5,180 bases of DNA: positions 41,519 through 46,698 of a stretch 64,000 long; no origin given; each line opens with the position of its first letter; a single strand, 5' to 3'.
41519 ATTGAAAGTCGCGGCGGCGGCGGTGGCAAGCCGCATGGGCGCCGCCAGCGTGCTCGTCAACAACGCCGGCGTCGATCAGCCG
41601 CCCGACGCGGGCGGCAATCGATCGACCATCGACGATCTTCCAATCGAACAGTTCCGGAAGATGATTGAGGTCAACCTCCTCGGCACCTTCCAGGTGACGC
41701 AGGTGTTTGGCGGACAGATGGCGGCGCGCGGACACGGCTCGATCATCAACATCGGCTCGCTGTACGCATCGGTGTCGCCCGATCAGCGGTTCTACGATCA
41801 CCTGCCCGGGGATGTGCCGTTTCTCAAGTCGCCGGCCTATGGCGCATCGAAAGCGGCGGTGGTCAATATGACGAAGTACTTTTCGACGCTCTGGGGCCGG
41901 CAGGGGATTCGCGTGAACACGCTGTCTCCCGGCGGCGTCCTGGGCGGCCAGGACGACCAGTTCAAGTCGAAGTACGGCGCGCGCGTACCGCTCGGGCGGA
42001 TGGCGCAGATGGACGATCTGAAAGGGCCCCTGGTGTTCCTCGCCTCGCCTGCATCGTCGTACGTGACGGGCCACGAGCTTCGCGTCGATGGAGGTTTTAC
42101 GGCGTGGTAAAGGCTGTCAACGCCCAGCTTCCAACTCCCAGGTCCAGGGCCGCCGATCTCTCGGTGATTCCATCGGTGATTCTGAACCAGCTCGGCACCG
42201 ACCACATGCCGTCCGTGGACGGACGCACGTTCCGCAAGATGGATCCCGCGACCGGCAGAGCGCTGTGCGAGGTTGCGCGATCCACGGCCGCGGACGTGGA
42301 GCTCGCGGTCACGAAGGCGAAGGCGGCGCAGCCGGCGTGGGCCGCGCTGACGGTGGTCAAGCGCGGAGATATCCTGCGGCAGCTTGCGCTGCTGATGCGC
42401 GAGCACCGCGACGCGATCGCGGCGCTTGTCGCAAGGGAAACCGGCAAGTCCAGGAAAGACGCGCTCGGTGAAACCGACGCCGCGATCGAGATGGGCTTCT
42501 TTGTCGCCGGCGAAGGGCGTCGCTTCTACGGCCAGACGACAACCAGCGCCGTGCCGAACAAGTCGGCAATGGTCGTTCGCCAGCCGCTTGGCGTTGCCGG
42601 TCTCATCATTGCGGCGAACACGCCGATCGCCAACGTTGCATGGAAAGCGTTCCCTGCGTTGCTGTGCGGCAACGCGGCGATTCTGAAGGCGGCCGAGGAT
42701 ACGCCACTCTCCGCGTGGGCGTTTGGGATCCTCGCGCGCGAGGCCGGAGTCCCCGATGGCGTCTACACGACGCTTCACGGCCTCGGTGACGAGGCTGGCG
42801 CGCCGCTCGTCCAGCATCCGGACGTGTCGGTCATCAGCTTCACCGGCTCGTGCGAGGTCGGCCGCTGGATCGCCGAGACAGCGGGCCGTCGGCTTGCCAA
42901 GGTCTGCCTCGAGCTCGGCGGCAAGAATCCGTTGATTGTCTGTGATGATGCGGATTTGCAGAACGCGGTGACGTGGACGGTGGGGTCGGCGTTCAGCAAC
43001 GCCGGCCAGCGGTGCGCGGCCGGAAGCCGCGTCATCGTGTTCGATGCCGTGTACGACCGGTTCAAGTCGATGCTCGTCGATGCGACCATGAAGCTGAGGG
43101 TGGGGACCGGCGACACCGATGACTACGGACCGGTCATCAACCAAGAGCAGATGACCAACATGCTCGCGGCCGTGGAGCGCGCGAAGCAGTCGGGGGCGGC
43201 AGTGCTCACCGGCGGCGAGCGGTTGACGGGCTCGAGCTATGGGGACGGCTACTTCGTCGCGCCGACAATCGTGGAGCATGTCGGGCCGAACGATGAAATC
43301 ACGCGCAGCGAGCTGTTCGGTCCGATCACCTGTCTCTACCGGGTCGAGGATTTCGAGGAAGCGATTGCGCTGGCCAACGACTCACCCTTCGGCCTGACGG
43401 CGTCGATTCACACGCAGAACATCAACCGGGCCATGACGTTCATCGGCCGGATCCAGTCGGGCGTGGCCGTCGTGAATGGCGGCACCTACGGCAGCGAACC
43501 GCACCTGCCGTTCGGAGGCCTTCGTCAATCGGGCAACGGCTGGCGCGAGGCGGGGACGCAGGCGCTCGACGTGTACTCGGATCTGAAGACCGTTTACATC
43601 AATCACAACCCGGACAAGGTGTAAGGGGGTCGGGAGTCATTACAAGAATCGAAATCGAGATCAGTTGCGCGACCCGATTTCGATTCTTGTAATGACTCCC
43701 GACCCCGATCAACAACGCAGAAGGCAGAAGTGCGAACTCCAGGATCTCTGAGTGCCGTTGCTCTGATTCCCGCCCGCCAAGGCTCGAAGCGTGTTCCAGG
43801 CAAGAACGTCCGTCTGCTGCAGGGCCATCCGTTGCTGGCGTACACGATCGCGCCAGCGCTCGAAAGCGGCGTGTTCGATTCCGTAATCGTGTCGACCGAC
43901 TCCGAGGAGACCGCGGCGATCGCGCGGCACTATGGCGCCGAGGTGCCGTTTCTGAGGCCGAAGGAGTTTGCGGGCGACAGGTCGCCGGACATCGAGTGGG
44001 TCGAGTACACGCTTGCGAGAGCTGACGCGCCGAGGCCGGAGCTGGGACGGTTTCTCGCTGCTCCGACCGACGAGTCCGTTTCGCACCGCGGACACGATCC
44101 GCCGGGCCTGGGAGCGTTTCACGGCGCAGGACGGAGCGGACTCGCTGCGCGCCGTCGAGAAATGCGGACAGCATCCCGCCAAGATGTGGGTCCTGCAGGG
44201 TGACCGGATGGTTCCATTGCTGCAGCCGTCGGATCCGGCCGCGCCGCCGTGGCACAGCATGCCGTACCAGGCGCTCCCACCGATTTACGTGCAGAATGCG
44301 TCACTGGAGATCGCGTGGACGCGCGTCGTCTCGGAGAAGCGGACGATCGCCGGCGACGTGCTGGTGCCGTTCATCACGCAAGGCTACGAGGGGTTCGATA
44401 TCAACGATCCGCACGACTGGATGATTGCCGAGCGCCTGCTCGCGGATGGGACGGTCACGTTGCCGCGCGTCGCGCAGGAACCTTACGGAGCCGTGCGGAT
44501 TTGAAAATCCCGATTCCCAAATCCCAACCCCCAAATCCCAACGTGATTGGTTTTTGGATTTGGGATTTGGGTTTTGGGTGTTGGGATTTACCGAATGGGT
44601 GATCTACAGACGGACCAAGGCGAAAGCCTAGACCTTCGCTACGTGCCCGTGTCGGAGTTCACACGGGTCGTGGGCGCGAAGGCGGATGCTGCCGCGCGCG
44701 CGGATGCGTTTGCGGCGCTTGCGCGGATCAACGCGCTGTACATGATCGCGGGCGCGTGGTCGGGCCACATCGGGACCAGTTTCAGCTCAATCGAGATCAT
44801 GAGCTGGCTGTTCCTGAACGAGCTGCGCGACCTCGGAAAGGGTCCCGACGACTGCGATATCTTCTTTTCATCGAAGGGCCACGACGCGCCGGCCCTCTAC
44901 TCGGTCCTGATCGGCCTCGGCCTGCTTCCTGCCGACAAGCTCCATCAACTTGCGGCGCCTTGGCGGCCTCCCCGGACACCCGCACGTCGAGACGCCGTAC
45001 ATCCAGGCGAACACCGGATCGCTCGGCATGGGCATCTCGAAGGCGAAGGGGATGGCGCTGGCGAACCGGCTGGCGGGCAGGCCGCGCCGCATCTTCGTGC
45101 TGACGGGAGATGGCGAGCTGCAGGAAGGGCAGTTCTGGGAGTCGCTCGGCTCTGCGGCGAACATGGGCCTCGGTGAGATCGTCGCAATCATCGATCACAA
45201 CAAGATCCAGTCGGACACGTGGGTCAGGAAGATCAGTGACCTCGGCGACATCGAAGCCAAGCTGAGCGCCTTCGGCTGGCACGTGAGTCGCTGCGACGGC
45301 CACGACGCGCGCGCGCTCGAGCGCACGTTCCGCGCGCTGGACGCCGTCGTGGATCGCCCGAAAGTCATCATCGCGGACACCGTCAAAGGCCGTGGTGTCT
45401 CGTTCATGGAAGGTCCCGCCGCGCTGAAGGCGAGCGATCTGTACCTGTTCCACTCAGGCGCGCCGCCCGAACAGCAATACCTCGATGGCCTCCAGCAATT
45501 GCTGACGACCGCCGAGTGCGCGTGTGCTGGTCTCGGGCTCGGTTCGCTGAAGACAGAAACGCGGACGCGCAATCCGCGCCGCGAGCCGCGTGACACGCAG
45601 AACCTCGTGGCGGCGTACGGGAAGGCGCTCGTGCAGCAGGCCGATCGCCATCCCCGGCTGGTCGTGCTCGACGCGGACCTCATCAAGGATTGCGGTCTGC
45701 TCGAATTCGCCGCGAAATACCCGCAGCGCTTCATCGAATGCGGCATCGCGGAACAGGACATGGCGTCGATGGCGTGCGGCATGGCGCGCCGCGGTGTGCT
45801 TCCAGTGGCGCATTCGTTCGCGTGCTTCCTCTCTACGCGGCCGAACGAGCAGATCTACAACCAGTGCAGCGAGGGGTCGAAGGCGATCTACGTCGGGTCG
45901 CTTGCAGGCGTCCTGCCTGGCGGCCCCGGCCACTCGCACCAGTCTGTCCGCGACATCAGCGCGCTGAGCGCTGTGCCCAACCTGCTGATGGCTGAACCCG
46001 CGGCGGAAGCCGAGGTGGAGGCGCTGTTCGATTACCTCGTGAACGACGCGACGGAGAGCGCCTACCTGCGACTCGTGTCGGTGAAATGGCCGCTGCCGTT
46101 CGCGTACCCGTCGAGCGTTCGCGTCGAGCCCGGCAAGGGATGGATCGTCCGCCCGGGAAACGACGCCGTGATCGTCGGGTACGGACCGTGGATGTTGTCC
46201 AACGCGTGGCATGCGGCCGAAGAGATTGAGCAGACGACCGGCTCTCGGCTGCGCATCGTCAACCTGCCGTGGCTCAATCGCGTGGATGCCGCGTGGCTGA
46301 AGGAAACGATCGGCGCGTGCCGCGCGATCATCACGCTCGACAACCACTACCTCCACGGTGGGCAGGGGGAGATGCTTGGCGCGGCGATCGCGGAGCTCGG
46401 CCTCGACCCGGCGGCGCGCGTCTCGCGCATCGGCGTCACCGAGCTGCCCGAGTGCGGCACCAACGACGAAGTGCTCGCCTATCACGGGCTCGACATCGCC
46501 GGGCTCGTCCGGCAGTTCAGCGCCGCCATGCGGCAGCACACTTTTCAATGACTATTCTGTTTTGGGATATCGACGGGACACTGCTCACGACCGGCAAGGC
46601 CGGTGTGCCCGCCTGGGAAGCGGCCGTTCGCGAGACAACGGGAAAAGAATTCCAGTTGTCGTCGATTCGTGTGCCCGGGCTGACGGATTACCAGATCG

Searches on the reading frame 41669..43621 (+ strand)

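Call 50: search_protein_families(library=pfam, proteins=[window:41669-43621:+], max_evalue=0.001)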
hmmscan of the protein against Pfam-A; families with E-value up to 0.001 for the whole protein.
window:41669-43621:+ (651 aa): 1 family
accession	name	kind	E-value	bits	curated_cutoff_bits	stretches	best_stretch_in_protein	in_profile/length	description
PF00171.27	Aldedh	-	1.1e-152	509.3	23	1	185-642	6-461/461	Aldehyde dehydrogenase family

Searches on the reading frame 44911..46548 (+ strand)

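Call 50: search_protein_families(library=pfam, proteins=[window:44911-46548:+], max_evalue=0.001)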
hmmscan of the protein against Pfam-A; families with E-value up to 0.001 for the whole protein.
window:44911-46548:+ (546 aa): 6 families
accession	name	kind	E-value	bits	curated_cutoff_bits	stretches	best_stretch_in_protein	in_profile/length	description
PF02779.29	Transket_pyr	-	3.8e-26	92.2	27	1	232-386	5-165/174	Transketolase, pyrimidine binding domain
PF00456.26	Transketolase_N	-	1.9e-23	83.4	22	1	20-169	95-255/334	Transketolase, thiamine diphosphate binding domain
PF02780.25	Transketolase_C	-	2.4e-16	60.2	25.9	1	408-530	1-122/124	Transketolase, C-terminal domain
PF13292.11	DXP_synthase_N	-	4.5e-09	36.4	21.2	1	13-100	87-174/274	1-deoxy-D-xylulose-5-phosphate synthase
PF00676.26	E1_dh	-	1.3e-05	24.7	22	1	32-137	97-201/300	Dehydrogenase E1 component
PF09364.15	XFP_N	-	1.7e-05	24.2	23.7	1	18-150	122-255/364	XFP N-terminal domain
